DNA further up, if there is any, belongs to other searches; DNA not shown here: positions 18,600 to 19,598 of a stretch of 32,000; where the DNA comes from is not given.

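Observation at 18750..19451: Fusion of a HEPN-like Rx4H domain to a CBS pair: candidate ligand-gated RNase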

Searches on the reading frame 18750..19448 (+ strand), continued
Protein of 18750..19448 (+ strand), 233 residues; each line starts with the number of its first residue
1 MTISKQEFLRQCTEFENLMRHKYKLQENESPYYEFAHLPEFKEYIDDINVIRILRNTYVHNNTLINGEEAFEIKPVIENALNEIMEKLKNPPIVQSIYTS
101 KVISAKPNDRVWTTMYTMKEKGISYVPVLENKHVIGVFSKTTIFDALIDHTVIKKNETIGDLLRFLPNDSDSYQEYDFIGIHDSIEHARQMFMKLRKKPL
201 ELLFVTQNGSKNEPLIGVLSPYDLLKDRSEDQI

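Call 41: fold_search(model_id=the predicted structure, library=viral)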
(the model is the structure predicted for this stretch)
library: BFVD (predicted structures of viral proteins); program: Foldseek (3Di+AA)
matches with E <= 10: 157; with E <= 0.001: 1
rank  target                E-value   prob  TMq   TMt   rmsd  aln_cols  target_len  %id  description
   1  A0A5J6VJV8            5.7e-05  1.00  0.42  0.17  14.0       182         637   13  CBS domain protein [Megaviridae environmental sample]
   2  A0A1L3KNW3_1          6.4e-01  0.04  0.16  0.06  14.1       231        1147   11  (no name in the UniProt tables at hand)
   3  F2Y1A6                6.8e-01  0.11  0.17  0.27  10.0        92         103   22  (no name in the UniProt tables at hand)
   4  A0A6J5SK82            7.7e-01  0.23  0.18  0.37   7.7        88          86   19  Uncharacterized protein [uncultured Caudovirales phage]
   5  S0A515                7.7e-01  0.08  0.17  0.22   8.1       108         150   11  (no name in the UniProt tables at hand)
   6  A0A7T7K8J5            8.7e-01  0.23  0.20  0.45   6.5        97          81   12  Exonuclease [Escherichia phage vB_EcoM-BECP11]
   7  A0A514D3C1            1.1e+00  0.04  0.12  0.09  13.5       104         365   12  (no name in the UniProt tables at hand)
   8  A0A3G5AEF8            1.1e+00  0.16  0.21  0.43  11.2       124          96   14  Uncharacterized protein [Satyrvirus sp.]
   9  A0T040                1.2e+00  0.06  0.13  0.13  11.6       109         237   10  (no name in the UniProt tables at hand)
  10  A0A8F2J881            1.3e+00  0.06  0.20  0.26  20.0       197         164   10  (no name in the UniProt tables at hand)
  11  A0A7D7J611            1.4e+00  0.23  0.22  0.46   6.0        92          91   11  (no name in the UniProt tables at hand)
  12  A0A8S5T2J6            1.4e+00  0.11  0.17  0.32   9.5       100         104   15  Uncharacterized protein [Myoviridae sp. ctqfO1]
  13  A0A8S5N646            1.4e+00  0.06  0.12  0.09  15.8        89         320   16  PD-(D/E)XK nuclease superfamily protein [Myoviridae sp. ct8ME27]
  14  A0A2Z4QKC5            1.6e+00  0.06  0.15  0.15  19.1        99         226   17  RNA-dependent RNA polymerase (Fragment) [Sclerotinia sclerotiorum mitovirus 11-A]
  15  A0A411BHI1            1.9e+00  0.18  0.22  0.48   5.7        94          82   16  (no name in the UniProt tables at hand)
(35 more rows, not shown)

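Call 42: find_related_loci(query=window:18750-19448:+, collection=genome_contigs, flank=8000)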
Query window:18750-19448:+ (233 aa) in genome_contigs; peptide patterns used: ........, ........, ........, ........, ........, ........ (x = any residue, [..] = any of these).
108 stretches matched a pattern, but none encodes a relative of the query by tblastn (E <= 1e-3).
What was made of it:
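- Tried and rejected: With the single protein it found no relative in GTDB genomes (call 42).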

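Call 43: list_cluster_members(proteins=[P0002, P0004, P0005, P0006, P0007, P0008, P0009, P0010, P0012, P0016])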
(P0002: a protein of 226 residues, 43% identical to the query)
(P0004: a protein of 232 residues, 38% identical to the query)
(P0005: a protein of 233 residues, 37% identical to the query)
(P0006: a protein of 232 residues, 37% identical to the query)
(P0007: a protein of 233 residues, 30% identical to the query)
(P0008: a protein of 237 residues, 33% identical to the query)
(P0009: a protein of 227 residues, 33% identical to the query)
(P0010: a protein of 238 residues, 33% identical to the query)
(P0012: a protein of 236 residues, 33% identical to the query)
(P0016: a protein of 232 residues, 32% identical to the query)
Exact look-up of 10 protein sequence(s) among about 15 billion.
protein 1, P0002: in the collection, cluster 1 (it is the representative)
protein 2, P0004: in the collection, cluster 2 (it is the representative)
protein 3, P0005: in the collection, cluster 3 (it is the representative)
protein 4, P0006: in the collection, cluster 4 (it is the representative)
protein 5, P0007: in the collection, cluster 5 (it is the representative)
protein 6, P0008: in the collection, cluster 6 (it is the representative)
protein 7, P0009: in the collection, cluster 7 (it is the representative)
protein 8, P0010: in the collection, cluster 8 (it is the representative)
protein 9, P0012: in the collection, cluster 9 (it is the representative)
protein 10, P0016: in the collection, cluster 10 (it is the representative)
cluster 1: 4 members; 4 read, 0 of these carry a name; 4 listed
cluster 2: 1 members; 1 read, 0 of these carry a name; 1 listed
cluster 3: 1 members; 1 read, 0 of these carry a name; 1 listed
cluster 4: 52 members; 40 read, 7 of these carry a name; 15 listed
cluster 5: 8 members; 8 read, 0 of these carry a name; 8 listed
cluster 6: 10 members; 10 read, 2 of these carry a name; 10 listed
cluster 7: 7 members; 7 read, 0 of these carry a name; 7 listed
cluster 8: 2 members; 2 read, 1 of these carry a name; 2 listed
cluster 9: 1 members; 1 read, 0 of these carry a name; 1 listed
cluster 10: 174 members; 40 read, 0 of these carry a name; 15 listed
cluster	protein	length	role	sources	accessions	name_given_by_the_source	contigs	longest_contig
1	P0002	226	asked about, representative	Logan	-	-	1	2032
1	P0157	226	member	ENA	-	-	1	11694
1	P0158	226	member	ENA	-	-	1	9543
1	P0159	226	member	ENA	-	-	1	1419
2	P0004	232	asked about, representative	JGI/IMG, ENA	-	-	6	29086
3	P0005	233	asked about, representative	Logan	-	-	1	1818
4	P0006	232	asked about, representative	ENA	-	-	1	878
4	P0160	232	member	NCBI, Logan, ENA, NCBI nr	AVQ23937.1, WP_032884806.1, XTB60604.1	CBS domain-containing protein [Fusobacterium nucleatum subsp. nucleatum ATCC 23726] | CBS domain-containing protein [Fusobacterium nucleatum]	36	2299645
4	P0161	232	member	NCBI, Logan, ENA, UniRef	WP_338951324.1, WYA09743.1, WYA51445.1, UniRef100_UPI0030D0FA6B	CBS domain-containing protein [Fusobacterium nucleatum] | CBS domain-containing protein n=1 Tax=Fusobacterium nucleatum TaxID=851 ...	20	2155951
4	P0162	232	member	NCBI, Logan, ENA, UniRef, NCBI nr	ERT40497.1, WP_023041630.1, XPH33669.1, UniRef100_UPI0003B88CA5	CBS domain-containing protein [Fusobacterium nucleatum] | CBS domain-containing protein n=1 Tax=Fusobacterium nucleatum TaxID=851 ...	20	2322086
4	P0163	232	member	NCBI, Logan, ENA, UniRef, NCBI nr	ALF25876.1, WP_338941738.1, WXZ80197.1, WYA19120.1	CBS domain-containing protein [Fusobacterium nucleatum] | CBS domain-containing protein n=1 Tax=Fusobacterium nucleatum TaxID=851 ... | hypothetical protein RN95_05280 [Fusobacterium nucleatum subsp. nucleatum]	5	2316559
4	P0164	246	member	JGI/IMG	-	CBS domain protein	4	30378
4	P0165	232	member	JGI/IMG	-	CBS domain protein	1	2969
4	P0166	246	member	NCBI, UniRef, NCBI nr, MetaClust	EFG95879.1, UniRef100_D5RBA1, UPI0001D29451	CBS domain protein [Fusobacterium nucleatum subsp. nucleatum ATCC 23726] | CBS domain protein n=2 Tax=Fusobacterium nucleatum TaxID=851 RepID=D5RBA1_FUSN2 | status=active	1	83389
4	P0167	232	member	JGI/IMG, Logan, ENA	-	-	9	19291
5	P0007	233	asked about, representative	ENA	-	-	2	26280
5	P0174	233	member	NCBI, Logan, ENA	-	-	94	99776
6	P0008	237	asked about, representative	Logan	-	-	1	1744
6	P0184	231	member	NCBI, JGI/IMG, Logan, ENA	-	-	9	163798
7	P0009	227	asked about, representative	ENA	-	-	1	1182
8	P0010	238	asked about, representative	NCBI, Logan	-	-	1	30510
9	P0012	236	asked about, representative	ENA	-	-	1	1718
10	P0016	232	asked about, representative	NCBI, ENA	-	-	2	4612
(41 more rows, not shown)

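Call 44: find_encoding_contigs(protein=P0160, flank=6000, max_places=2)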
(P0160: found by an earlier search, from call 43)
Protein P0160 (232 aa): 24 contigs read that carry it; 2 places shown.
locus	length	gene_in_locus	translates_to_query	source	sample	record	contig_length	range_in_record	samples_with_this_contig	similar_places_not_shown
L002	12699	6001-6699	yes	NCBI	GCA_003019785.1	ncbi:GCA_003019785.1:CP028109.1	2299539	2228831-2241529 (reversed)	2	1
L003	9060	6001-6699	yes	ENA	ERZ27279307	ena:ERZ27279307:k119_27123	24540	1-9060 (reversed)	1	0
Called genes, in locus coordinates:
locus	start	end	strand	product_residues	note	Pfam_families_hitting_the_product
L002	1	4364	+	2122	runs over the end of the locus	-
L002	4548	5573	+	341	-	PF17761:DUF1016_N, PF06250:YhcG_C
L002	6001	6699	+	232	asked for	PF00571:CBS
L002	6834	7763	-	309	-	-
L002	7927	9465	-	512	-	PF00117:GATase, PF07722:Peptidase_C26, PF02540:NAD_synthase, PF03054:tRNA_Me_trans (faint), PF00958:GMP_synt_C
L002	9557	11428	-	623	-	PF00359:PTS_EIIA_2, PF02302:PTS_IIB, PF25554:PTS_EIIB_BC_N, PF02378:PTS_EIIC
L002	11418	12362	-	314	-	PF00294:PfkB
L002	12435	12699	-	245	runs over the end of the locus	PF01047:MarR (faint), PF08220:HTH_DeoR, PF00455:DeoRC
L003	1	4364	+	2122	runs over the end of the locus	-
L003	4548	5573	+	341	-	PF17761:DUF1016_N, PF06250:YhcG_C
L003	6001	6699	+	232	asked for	PF00571:CBS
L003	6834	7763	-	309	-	-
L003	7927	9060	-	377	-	?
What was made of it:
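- In F. nucleatum the gene lies next to a DUF1016/YhcG nuclease-like gene (call 44).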

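Call 45: find_encoding_contigs(protein=P0184, flank=6000, max_places=2)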
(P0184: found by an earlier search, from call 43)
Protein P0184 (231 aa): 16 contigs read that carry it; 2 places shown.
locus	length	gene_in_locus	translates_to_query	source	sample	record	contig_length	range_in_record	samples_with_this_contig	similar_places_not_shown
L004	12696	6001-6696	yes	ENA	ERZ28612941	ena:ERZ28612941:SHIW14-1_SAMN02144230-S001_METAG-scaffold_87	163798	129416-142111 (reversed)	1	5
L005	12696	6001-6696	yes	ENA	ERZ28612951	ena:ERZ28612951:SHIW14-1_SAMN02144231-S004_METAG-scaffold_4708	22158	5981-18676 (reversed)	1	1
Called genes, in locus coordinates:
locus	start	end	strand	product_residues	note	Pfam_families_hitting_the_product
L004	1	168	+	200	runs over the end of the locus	PF00929:RNase_T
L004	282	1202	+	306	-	PF08840:BAAT_C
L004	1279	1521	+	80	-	-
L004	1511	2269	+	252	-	-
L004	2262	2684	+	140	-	-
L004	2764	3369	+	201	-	PF00702:Hydrolase, PF12710:HAD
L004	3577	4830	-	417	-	PF06245:DUF1015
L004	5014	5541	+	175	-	PF01661:Macro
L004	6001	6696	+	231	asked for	PF00571:CBS (weak)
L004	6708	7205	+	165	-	PF00881:Nitroreductase, PF14512:TM1586_NiRdase (weak), PF00881:Nitroreductase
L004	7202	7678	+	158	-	-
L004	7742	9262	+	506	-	PF00251:Glyco_hydro_32N, PF08244:Glyco_hydro_32C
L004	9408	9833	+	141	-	-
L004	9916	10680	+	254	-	PF08282:Hydrolase_3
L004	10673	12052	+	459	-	PF00251:Glyco_hydro_32N, PF08244:Glyco_hydro_32C (faint)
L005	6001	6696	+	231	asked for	PF00571:CBS (weak)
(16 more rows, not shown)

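Call 46: find_encoding_contigs(protein=P0174, flank=6000, max_places=2)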
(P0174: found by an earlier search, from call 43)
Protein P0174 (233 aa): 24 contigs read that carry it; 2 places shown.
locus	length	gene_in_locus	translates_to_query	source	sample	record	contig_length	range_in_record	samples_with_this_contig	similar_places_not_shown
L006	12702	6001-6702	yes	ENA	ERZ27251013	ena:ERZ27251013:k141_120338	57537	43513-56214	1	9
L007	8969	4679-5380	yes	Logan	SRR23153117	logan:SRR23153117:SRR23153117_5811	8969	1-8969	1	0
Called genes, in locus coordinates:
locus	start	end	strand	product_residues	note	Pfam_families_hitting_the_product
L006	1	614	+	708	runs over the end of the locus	PF17876:CSD2 (weak), PF00773:RNB, PF00575:S1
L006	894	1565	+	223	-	-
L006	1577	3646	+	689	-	PF00009:GTP_EFTU, PF22042:EF-G_D2, PF14492:EFG_III, PF03764:EFG_IV, PF00679:EFG_C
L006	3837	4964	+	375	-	PF13672:PP2C_2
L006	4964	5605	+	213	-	-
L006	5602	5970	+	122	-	PF01243:PNPOx_N, PF16242:Pyrid_ox_like (weak)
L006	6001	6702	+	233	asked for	PF00571:CBS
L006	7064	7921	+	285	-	-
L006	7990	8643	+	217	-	-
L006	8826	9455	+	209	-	PF12822:ECF_trnsprt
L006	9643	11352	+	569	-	PF05524:PEP-utilisers_N, PF00391:PEP-utilizers, PF02896:PEP-utilizers_C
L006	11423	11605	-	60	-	-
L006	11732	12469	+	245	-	-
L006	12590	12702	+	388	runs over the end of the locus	PF05816:TelA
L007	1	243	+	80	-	?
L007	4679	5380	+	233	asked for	PF00571:CBS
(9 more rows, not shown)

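Call 55: find_homologous_proteins(query=A1, max_evalue=1e-10)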
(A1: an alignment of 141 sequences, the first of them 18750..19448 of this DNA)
Query A1 (141 sequences) (233 aa, profile of the alignment): 53 proteins with E <= 1e-10 among 1772 candidates.
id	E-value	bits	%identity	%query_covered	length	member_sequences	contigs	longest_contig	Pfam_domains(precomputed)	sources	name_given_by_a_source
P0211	1.3e-81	292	27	94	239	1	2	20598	PF00571.34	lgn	-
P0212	1.9e-81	291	32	98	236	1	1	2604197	PF00571.34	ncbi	ncbi:MAG: CBS domain-containing protein [Flexilinea sp.]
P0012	1.9e-81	291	32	98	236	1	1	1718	PF00571.34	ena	-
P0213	3.2e-81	290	32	98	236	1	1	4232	PF00571.34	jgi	jgi:CBS domain-containing protein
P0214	4.8e-81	290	32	98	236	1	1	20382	PF00571.34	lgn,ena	-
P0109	1.7e-79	285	24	94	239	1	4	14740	PF00571.34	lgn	-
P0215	6.1e-77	276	30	94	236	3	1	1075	PF00571.34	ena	-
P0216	7.6e-74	266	25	94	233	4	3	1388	PF00571.34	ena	-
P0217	3.8e-72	261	24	96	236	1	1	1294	PF00571.34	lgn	-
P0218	7.2e-71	256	28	94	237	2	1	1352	PF00571.34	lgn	-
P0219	3.9e-70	254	24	95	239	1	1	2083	PF00571.34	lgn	-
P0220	1.9e-69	252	30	85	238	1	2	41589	PF00571.34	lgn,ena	-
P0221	3.4e-67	244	28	79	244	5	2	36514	PF00571.34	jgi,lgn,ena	-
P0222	3.7e-67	244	29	94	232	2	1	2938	PF00571.34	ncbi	-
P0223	5.6e-67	244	27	94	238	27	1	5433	PF00571.34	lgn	-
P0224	3.1e-65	238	27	94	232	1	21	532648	PF00571.34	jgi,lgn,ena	-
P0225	5.1e-65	237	27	97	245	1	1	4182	PF00571.34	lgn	-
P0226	7.2e-65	237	27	94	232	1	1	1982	PF00571.34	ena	-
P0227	9.4e-65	236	30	94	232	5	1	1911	PF00571.34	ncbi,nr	ncbi:MAG: CBS domain-containing protein [Clostridia bacterium]|nr:CBS domain-containing protein [Clo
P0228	9.8e-65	236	26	78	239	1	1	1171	PF00571.34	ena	-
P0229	9.8e-65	236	27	94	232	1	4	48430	PF00571.34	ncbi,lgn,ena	-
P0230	1.3e-64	236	27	94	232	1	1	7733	PF00571.34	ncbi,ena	-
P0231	1.7e-64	236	27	94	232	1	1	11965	PF00571.34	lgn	-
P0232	1.7e-64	236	27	94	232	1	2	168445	PF00571.34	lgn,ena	-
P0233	2.0e-64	235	29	95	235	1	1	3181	PF00571.34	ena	-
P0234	2.7e-64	235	23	79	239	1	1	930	PF00571.34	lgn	-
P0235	3.1e-64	235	28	94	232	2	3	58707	PF00571.34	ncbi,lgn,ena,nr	ncbi:MAG: CBS domain-containing protein [Clostridia bacterium]|nr:CBS domain-containing protein [Clo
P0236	5.1e-64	234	26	77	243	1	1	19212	PF00571.34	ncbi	ncbi:CBS domain-containing protein [Clostridium sp. DL1XJH146]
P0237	5.3e-64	234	28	73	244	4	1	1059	PF00571.34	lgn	-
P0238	5.8e-64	234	27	94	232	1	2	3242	PF00571.34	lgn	-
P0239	8.5e-64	233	27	94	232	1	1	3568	PF00571.34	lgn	-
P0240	9.0e-64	233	28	94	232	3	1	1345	PF00571.34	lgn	-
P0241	1.0e-63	233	28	96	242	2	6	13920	PF00571.34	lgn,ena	-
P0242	1.2e-63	233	29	94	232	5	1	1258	PF00571.34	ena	-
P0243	1.9e-63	232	28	73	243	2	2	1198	PF00571.34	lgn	-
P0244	2.0e-63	232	28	73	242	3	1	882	PF00571.34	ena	-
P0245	2.9e-63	232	23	96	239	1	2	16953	PF00571.34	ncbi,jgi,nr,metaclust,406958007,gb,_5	ncbi:MAG: CBS protein [uncultured bacterium]|nr:MAG: CBS protein [uncultured bacterium]|metaclust:\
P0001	5.0e-63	231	100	100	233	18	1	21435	PF00571.34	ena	-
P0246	4.0e-61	225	27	97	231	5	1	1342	PF00571.34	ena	-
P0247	1.5e-60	223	22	78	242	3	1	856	PF00571.34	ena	-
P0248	1.9e-60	222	28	80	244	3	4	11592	PF00571.34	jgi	-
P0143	4.4e-59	218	27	74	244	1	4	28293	PF00571.34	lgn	-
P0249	4.3e-58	215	28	81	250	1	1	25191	PF00571.34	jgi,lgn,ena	-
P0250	2.7e-57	212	33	72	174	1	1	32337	PF00571.34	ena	-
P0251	5.2e-56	208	28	79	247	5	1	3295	PF00571.34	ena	-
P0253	1.5e-19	89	26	18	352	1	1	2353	PF00571.34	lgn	-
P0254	4.9e-18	84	19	94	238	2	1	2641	PF00571.34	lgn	-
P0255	1.3e-14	72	27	47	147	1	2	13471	PF00571.34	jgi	jgi:CBS domain-containing protein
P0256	1.9e-12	65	32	20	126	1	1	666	PF00571.34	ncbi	-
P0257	1.9e-12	65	31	24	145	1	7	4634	PF00571.34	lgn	-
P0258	6.2e-12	64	37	24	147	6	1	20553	PF00571.34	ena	-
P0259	4.9e-11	61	40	30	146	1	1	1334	PF00571.34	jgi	jgi:CBS domain-containing protein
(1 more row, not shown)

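Call 56: find_encoding_contigs(protein=P0212, flank=6000, max_places=1)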
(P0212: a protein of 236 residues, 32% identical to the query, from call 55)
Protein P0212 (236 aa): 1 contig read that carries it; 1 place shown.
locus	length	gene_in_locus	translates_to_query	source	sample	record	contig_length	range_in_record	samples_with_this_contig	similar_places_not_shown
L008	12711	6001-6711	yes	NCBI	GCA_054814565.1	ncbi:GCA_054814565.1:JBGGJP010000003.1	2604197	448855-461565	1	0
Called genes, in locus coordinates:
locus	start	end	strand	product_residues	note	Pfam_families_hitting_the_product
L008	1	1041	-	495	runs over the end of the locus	PF01266:DAO, PF07992:Pyr_redox_2 (faint), PF13450:NAD_binding_8 (weak), PF04324:Fer2_BFD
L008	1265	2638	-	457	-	PF01794:Ferric_reduct, PF08022:FAD_binding_8, PF08030:NAD_binding_6 (faint), PF00175:NAD_binding_1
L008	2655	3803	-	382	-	PF22113:Mtrc-MtrF_II-IV_dom (weak), PF02085:Cytochrom_CIII (faint), PF14522:Cytochrome_C7 (faint), PF14537:Cytochrom_c3_2 (faint), PF09699:Paired_CXXCH_1 (faint)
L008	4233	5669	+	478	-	PF00990:GGDEF, PF00563:EAL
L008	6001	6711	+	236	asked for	PF00571:CBS (weak)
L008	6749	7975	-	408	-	PF12704:MacB_PCD, PF02687:FtsX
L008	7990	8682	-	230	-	PF00005:ABC_tran, PF02463:SMC_N (weak), PF13304:AAA_21 (faint)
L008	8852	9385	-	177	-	-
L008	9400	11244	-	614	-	PF00245:Alk_phosphatase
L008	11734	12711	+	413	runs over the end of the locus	PF01663:Phosphodiest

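Call 57: find_encoding_contigs(protein=P0224, flank=6000, max_places=1)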
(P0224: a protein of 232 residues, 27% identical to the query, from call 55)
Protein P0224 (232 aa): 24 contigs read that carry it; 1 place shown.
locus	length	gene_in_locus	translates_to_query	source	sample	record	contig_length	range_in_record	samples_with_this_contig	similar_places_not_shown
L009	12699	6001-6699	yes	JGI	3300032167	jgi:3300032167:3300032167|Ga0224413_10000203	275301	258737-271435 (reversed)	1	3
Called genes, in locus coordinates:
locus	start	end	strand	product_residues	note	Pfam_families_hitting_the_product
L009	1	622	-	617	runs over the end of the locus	PF00890:FAD_binding_2, PF01266:DAO (faint), PF07992:Pyr_redox_2 (faint)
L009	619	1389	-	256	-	PF00106:adh_short, PF08659:KR, PF13561:adh_short_C2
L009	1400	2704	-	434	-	PF00724:Oxidored_FMN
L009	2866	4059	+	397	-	PF07690:MFS_1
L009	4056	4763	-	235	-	PF01048:PNP_UDP_1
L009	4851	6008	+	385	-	PF00004:AAA, PF01078:Mg_chelatase (faint), PF17866:AAA_lid_6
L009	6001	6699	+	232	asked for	PF00571:CBS (faint)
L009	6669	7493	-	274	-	PF12725:DUF3810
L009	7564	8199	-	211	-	PF04263:TPK_catalytic, PF04265:TPK_B1_binding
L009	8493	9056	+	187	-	PF09515:Thia_YuaJ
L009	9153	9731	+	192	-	PF12917:YfbR-like, PF13023:HD_3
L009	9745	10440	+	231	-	PF00596:Aldolase_II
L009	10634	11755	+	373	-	PF00005:ABC_tran, PF02463:SMC_N (weak), PF17912:OB_MalK, PF08402:TOBE_2 (weak), PF03459:TOBE (faint)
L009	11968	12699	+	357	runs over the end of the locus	PF17853:GGDEF_2, PF13556:HTH_30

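Call 58: find_encoding_contigs(protein=P0232, flank=6000, max_places=1)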
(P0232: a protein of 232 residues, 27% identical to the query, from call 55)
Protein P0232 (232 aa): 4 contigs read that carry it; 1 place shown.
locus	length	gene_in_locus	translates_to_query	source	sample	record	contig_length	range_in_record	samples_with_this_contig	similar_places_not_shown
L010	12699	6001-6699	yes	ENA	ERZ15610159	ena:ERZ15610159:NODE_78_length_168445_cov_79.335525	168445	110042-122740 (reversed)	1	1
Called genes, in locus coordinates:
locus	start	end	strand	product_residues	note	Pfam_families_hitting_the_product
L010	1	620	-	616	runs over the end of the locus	PF00890:FAD_binding_2, PF01266:DAO (faint), PF03486:HI0933_like (faint), PF07992:Pyr_redox_2 (faint)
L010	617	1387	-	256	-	PF00106:adh_short, PF08659:KR, PF13561:adh_short_C2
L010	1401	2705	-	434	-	PF00724:Oxidored_FMN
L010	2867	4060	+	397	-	PF07690:MFS_1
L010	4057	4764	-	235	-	PF01048:PNP_UDP_1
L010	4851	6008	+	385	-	PF00004:AAA, PF01078:Mg_chelatase (faint), PF17866:AAA_lid_6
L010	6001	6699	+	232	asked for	PF00571:CBS (faint)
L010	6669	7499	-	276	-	PF12725:DUF3810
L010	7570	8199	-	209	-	PF04263:TPK_catalytic, PF04265:TPK_B1_binding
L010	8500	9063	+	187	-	PF09515:Thia_YuaJ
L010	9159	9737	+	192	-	PF12917:YfbR-like, PF13023:HD_3, PF01966:HD (faint)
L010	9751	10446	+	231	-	PF00596:Aldolase_II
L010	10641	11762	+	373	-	PF00005:ABC_tran, PF02463:SMC_N (weak), PF17912:OB_MalK, PF08402:TOBE_2 (weak), PF03459:TOBE (faint)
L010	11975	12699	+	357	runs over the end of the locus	PF17853:GGDEF_2, PF13556:HTH_30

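Call 59: find_encoding_contigs(protein=P0220, flank=6000, max_places=1)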
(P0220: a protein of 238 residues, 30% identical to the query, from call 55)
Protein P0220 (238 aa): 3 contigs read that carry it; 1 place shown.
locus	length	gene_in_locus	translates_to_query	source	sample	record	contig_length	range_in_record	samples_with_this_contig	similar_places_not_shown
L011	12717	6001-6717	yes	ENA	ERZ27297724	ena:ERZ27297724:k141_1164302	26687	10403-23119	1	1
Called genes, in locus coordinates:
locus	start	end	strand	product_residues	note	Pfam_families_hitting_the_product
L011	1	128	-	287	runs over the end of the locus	PF01926:MMR_HSR1, PF02421:FeoB_N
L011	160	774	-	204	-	PF10502:Peptidase_S26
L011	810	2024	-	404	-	PF01676:Metalloenzyme, PF10143:PhosphMutase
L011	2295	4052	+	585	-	PF00664:ABC_membrane, PF00005:ABC_tran, PF02463:SMC_N (faint)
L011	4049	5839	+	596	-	PF00664:ABC_membrane, PF00005:ABC_tran, PF02463:SMC_N (faint)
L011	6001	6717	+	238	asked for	PF00571:CBS (weak)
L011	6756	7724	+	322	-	PF00389:2-Hacid_dh, PF00670:AdoHcyase_NAD (faint), PF02826:2-Hacid_dh_C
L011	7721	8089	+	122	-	-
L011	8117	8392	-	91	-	PF07875:Coat_F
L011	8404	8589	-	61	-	-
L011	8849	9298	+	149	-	PF01613:Flavin_Reduct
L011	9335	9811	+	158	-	PF01668:SmpB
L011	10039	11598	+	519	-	PF02706:Wzz (weak)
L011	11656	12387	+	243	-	PF19567:CpsB_CapC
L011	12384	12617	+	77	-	-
